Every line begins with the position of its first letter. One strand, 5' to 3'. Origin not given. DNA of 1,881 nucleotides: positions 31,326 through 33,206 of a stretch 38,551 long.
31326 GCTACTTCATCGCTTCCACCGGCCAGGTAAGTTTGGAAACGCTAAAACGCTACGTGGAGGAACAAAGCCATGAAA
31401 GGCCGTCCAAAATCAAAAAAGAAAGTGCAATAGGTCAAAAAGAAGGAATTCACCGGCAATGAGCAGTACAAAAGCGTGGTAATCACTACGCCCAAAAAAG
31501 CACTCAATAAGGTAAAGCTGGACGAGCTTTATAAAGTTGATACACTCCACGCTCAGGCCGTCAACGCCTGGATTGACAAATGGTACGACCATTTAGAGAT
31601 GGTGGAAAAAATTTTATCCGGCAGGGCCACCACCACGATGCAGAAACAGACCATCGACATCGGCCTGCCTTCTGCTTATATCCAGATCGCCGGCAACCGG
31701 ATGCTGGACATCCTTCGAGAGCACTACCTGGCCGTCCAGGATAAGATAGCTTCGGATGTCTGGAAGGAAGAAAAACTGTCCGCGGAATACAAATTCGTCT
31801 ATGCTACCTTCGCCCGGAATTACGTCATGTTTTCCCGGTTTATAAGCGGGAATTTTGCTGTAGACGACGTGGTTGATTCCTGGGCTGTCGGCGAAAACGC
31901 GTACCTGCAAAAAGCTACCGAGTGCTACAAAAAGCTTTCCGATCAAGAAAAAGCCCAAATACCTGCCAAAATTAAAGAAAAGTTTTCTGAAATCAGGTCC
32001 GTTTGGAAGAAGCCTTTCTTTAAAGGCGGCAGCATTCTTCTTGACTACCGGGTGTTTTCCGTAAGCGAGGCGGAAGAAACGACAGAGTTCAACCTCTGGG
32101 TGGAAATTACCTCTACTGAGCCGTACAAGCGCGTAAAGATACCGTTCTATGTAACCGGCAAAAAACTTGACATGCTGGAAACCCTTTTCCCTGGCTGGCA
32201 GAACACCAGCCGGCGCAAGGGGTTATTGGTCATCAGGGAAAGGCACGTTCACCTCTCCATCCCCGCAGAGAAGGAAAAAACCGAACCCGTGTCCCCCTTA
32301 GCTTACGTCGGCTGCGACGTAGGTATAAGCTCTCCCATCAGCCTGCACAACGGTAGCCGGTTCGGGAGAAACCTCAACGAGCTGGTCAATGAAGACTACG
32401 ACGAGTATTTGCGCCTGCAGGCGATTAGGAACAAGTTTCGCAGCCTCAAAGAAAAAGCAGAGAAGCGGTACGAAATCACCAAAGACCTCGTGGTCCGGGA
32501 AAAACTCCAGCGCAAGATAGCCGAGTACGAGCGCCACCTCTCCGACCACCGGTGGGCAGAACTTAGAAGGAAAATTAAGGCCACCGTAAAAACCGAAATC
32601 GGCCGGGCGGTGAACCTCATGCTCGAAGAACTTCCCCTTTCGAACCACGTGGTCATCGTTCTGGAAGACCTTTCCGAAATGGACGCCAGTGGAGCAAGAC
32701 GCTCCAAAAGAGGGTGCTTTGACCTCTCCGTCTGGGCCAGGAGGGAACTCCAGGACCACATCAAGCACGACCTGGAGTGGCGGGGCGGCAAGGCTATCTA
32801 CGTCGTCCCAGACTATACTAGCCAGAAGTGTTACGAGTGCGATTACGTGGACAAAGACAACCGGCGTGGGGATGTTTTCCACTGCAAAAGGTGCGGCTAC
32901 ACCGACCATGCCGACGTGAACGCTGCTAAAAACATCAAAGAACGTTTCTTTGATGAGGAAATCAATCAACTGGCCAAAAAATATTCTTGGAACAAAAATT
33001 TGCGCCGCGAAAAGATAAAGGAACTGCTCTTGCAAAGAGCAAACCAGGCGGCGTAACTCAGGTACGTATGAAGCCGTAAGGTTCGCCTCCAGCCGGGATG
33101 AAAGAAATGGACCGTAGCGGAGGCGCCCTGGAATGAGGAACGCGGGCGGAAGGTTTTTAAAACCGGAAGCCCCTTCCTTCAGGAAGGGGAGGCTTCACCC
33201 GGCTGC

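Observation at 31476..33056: Intact, unusually long (526-aa) TnpB/Cas12-like RuvC nuclease stranded in a decapitated IS200/IS605 element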

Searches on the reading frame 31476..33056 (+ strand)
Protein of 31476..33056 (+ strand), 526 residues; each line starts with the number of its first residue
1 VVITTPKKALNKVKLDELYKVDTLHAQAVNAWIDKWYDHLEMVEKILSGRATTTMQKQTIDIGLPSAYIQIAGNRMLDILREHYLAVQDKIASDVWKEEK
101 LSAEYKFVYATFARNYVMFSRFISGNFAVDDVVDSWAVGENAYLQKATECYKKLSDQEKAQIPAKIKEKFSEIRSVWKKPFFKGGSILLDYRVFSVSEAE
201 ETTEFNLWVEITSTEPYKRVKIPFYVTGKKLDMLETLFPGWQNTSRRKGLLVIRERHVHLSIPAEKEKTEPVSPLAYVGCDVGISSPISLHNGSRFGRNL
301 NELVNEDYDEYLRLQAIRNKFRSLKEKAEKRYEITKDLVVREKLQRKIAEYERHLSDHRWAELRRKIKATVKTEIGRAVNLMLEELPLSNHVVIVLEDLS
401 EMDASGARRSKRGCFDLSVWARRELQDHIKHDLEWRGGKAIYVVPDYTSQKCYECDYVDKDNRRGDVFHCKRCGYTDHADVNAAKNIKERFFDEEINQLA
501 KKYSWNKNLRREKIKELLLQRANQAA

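Call 3: search_protein_families(library=pfam, proteins=[window:31476-33056:+], max_evalue=0.1)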
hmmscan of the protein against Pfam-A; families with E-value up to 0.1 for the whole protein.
window:31476-33056:+ (526 aa): 3 families
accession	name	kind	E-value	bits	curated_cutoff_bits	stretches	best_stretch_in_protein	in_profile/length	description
PF07282.18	Cas12f1-like_TNB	-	3.9e-18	65.8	26.3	1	424-487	3-60/60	Cas12f1-like, TNB domain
PF22126.3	C2c1_RuvC-like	-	0.00082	19.7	27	0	393-432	37-75/179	C2c1 CRISPR-Cas endonuclease, RuvC-like domain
PF01740.26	STAS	-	0.061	13.5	22.6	0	346-408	39-59/106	STAS domain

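Call 4: search_protein_families(library=ncbifam, proteins=[window:31476-33056:+], max_evalue=0.1)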
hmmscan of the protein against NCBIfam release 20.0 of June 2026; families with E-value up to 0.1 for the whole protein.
window:31476-33056:+ (526 aa): 7 families
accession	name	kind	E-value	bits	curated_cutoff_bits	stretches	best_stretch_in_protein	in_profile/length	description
NF040570.1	guided_TnpB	subfamily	4.1e-30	105.3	100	1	148-490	61-389/389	RNA-guided endonuclease TnpB family protein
NF049972.1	CRISPR_Cas12f2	exception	1.5e-23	83.3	450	1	149-494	198-522/524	type V CRISPR-associated effector Cas12f2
NF038280.1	IS607_TnpB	exception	6.1e-10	38.6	350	1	266-490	192-391/431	IS607 family element RNA-guided endonuclease TnpB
NF038281.1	IS200_TnpB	exception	1.4e-09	37.5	425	1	342-489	203-357/360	IS200/IS605 family element RNA-guided endonuclease TnpB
TIGR01766.2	TIGR01766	domain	9.7e-06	26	32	1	375-449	9-82/82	IS200/IS605 family accessory protein TnpB-related protein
NF033950.0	Cas12c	equivalog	0.0012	16.5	250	1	468-496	1214-1244/1246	type V CRISPR-associated protein Cas12c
NF006732.0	PRK09263.1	equivalog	0.034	12.6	657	1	441-486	633-678/712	anaerobic ribonucleoside-triphosphate reductase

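Call 5: find_homologous_proteins(query=window:31476-33056:+)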
Query window:31476-33056:+ (526 aa): 43 proteins with E <= 0.001 among 8000 candidates.
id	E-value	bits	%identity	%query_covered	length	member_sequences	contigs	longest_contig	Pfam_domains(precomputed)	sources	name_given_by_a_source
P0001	0.0e+0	1194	100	100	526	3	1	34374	PF07282.19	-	-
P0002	5.8e-293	990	82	100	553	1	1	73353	PF07282.19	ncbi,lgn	-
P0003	5.2e-288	974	80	100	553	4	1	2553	PF07282.19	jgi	jgi:IS605 OrfB family transposase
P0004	1.3e-276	936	75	100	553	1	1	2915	PF07282.19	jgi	-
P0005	8.4e-276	934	75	100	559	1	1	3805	PF07282.19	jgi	-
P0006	1.6e-274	929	75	100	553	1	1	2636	PF07282.19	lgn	-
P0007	8.6e-266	901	73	100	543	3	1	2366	PF07282.19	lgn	-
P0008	5.4e-227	773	62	100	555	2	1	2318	PF07282.19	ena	-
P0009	1.9e-216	738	60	100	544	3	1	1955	PF07282.19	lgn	-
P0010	2.5e-203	695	58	100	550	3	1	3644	PF07282.19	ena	-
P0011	3.0e-201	688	83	68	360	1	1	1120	PF07282.19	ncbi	ncbi:MAG: RNA-guided endonuclease TnpB family protein, partial [Desulfofundulus sp.]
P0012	1.1e-198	679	56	100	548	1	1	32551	PF07282.19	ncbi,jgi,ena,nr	ncbi:MAG TPA: transposase [Spirochaetia bacterium]|nr:transposase [Spirochaetia bacterium]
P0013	4.5e-197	674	56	100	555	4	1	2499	PF07282.19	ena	-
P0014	3.8e-191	654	56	99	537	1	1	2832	PF07282.19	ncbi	-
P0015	5.3e-190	651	57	99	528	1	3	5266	PF07282.19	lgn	-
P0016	3.0e-186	638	56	100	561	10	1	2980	PF07282.19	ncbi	ncbi:MAG: zinc ribbon domain-containing protein [Desulfotomaculales bacterium]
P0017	2.3e-185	635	55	99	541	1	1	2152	PF07282.19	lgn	-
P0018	1.1e-184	633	54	100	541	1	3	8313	PF07282.19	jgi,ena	-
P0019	2.7e-181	622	54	100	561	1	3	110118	PF07282.19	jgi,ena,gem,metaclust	metaclust:\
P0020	3.9e-181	621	53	100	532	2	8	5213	PF07282.19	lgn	-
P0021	3.4e-162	559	58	79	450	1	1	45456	PF01385.26,PF07282.19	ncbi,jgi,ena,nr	ncbi:MAG TPA: transposase [Spirochaetia bacterium]|nr:transposase [Spirochaetia bacterium]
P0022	4.6e-145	502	54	80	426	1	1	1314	PF07282.19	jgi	jgi:IS605 OrfB family transposase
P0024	5.5e-115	403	59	57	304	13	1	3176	PF07282.19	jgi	-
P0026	1.9e-15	75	45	19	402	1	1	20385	PF01385.26,PF07282.19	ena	-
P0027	9.6e-15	72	27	64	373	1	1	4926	PF01385.26,PF07282.19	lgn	-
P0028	7.6e-14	69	25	67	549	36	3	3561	PF07282.19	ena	-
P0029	4.4e-13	67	41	19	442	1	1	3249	PF12323.15,PF01385.26,PF07282.19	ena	-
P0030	4.5e-11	60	33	42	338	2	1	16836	PF01385.26,PF07282.19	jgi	jgi:putative transposase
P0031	8.0e-11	59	33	42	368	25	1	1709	PF12323.15,PF01385.26,PF07282.19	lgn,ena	-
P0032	2.6e-10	58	30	44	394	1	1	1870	PF12323.15,PF01385.26,PF07282.19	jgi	jgi:putative transposase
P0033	2.3e-9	55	23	65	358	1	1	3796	PF07282.19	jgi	jgi:IS605 OrfB family transposase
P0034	6.0e-9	53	48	12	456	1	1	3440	PF12323.15,PF01385.26,PF07282.19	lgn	-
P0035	2.5e-8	51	38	21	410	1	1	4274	PF12323.15,PF01385.26,PF07282.19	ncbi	ncbi:MAG: RNA-guided endonuclease InsQ/TnpB family protein [Actinomadura sp.]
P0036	8.3e-8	50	26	59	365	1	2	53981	PF01385.26,PF07282.19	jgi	jgi:IS605 OrfB family transposase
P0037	1.4e-7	49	27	41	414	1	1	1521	PF12323.15,PF01385.26,PF07282.19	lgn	-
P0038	2.9e-7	48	29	44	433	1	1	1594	PF01385.26,PF07282.19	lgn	-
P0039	4.3e-7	47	29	44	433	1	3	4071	PF01385.26,PF07282.19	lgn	-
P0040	7.1e-7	46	26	52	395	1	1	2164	PF01385.26,PF07282.19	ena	-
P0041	1.6e-5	42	32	28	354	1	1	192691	PF01385.26,PF07282.19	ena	-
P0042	2.1e-5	42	28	44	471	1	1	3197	PF01385.26,PF07282.19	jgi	jgi:putative transposase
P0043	1.4e-4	39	27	41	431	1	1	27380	PF12323.15,PF01385.26,PF07282.19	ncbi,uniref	ncbi:transposase [Saccharopolyspora sp. NPDC002686]|uniref:RNA-guided endonuclease InsQ/TnpB family 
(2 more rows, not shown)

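Call 6: search_solved_structures(query=window:31476-33056:+, max_evalue=1, show_alignments=2)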
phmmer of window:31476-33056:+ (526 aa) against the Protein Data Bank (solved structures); distinct sequences matched with E-value up to 1: 21.
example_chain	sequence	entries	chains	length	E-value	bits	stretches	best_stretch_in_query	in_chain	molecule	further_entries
8j12_A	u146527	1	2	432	6.7e-13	51.4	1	415-494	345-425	Transposase IS605 OrfB C-terminal domain-containing protein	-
7wju_A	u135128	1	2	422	7e-13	51.3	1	416-494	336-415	OrfB_Zn_ribbon domain-containing protein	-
8j1j_A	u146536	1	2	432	7.2e-13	51.3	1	416-494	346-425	Transposase IS605 OrfB C-terminal domain-containing protein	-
8j3r_A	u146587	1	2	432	7.3e-13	51.3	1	416-494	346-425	Transposase IS605 OrfB C-terminal domain-containing protein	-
8dzj_A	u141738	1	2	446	7.8e-13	51.2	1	416-494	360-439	OrfB_Zn_ribbon domain-containing protein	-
9nzq_A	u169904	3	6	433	1.1e-09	40.8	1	416-496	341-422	Cas12f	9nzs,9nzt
8hr5_A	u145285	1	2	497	8.3e-09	37.9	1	417-488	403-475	Transposase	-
9i8y_A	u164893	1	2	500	2.3e-08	36.4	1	414-479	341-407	CRISPR-associated endodeoxyribonuclease Cas12f1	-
7odf_A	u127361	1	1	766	4.4e-08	35.5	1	326-485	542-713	Cas_phi3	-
9nzp_A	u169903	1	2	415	2.1e-05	26.6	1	417-488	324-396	IS200/IS605 family element transposase accessory protein TnpB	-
8iew_A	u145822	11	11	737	4.8e-05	25.5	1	350-484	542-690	Cas005 | Cas12j-SF05 | Cas12-1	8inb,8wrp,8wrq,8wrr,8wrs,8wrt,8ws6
7l48_A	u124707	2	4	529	5.1e-05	25.4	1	418-488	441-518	Cas12f | Cas12f1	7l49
7c7l_A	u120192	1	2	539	0.00045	22.2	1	418-488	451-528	CRISPR-associated protein Cas14a.1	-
7lys_A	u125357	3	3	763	0.00061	21.8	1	377-485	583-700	CasPhi-2 | CasPhi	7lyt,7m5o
8bf8_A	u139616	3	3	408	0.0011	21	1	405-489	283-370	RNA-guided DNA endonuclease TnpB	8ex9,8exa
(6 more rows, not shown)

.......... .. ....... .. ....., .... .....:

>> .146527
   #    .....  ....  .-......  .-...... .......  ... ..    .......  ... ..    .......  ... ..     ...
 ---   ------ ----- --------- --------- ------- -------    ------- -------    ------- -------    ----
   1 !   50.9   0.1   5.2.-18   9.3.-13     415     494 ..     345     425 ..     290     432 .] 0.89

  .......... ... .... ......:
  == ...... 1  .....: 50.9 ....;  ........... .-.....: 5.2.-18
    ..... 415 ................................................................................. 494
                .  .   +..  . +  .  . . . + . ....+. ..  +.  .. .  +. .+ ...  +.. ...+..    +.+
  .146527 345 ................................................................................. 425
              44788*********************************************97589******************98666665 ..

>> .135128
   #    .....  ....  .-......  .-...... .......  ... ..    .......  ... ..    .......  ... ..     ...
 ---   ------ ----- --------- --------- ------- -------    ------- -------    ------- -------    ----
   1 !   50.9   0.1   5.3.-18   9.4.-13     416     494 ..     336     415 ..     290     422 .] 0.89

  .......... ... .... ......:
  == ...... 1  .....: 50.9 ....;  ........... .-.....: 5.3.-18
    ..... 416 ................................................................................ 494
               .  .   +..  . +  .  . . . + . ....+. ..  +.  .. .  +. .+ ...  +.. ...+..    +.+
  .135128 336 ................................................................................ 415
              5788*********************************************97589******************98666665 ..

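Call 11: find_encoding_contigs(protein=P0002, flank=6000, max_places=4)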
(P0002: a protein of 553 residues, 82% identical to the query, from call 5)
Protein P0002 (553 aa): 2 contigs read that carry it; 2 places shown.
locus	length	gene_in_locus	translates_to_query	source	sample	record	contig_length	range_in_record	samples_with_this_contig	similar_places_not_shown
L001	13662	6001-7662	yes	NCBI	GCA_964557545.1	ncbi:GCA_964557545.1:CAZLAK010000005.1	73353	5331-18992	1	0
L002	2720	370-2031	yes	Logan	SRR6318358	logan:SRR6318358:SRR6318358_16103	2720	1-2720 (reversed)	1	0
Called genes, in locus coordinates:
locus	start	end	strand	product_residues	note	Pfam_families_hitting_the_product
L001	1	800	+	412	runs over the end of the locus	PF14239:RRXRR, PF01844:HNH, PF14279:HNH_5 (weak)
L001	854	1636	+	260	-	PF01844:HNH (weak)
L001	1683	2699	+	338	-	-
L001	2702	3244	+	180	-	PF03838:RecU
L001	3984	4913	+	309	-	PF14239:RRXRR, PF01844:HNH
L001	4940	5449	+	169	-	-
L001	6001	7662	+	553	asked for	PF07282:Cas12f1-like_TNB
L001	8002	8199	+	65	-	-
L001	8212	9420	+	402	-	PF04293:SpoVR, PF24755:SpoVR_C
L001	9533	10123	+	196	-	PF07670:Gate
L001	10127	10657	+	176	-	PF07670:Gate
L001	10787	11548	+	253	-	PF01479:S4, PF00849:PseudoU_synth_2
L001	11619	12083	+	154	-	-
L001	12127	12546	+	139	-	PF09021:HutP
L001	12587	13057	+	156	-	PF09335:VTT_dom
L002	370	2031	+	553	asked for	PF07282:Cas12f1-like_TNB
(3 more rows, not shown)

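Call 12: find_encoding_contigs(protein=P0019, flank=6000, max_places=4)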
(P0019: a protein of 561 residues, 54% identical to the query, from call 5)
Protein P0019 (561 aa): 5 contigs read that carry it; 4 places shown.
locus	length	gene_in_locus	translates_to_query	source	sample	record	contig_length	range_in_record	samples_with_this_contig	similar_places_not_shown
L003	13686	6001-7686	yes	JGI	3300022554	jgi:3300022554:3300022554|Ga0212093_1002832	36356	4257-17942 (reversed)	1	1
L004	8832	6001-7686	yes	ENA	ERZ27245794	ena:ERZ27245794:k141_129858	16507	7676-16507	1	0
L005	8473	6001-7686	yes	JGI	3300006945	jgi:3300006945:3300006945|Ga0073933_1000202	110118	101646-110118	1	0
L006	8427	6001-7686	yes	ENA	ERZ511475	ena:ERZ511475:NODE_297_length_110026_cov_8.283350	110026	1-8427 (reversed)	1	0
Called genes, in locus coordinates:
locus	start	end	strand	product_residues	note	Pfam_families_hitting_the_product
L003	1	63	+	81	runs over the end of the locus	PF04014:MazE_antitoxin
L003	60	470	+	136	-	PF01850:PIN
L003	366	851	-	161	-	PF18480:DUF5615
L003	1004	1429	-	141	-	-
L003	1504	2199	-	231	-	-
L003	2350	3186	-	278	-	-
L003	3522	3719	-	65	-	PF12728:HTH_17 (weak), PF13411:MerR_1, PF00376:MerR (weak)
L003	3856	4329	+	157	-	PF14076:DUF4258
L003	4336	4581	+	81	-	-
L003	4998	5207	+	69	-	-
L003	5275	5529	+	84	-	-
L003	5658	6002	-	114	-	-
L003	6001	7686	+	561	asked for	PF07282:Cas12f1-like_TNB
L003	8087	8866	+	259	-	PF19567:CpsB_CapC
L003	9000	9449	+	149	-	PF22483:Mu-transpos_C_2 (weak)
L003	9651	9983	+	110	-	-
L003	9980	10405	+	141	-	PF01850:PIN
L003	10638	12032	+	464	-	PF13510:Fer2_4, PF13353:Fer4_12, PF04055:Radical_SAM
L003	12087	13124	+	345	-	PF04055:Radical_SAM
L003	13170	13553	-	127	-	-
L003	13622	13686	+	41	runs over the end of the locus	-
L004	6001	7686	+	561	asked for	PF07282:Cas12f1-like_TNB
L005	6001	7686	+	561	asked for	PF07282:Cas12f1-like_TNB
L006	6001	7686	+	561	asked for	PF07282:Cas12f1-like_TNB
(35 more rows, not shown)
